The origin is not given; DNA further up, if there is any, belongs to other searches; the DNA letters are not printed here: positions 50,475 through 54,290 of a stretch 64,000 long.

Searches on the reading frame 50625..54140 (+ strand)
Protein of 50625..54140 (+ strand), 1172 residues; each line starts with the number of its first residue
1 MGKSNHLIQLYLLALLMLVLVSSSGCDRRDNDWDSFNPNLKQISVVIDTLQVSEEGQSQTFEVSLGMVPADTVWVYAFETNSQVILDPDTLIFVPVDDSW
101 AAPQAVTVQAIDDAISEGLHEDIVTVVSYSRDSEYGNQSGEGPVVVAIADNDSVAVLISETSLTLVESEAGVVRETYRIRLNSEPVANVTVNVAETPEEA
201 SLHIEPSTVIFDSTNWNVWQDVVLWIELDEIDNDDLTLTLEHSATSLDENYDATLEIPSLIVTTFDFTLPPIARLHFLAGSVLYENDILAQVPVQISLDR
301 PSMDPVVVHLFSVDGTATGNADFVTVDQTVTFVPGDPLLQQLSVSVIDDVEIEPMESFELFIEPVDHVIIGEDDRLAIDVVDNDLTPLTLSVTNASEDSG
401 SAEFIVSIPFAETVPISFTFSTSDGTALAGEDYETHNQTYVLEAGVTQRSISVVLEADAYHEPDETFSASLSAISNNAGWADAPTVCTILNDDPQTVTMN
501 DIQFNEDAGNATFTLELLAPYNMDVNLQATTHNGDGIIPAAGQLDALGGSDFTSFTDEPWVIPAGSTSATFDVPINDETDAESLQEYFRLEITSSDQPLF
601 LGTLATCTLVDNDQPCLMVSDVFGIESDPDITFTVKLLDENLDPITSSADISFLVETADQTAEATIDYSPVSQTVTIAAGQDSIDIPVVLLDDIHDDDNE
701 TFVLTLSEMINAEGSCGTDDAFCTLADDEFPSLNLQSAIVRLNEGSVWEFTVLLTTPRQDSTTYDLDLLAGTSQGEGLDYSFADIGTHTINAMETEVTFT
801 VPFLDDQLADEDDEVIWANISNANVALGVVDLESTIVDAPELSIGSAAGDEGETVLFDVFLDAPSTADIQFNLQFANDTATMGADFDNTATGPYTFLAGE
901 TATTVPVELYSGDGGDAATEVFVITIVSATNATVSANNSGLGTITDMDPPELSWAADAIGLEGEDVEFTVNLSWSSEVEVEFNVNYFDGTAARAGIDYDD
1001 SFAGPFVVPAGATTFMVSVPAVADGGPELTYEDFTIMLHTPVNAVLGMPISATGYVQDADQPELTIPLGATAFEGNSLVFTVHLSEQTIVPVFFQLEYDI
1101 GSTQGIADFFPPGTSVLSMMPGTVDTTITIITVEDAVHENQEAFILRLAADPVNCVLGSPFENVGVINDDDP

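Call 73: search_protein_families(library=pfam, proteins=[window:50625-54140:+], max_evalue=0.001)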
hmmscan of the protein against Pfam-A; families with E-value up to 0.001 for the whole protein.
window:50625-54140:+ (1172 aa): 1 family
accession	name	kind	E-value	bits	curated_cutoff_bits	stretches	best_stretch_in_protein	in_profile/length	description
PF03160.20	Calx-beta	-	3.9e-40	137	27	3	393-489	13-113/119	Calx-beta domain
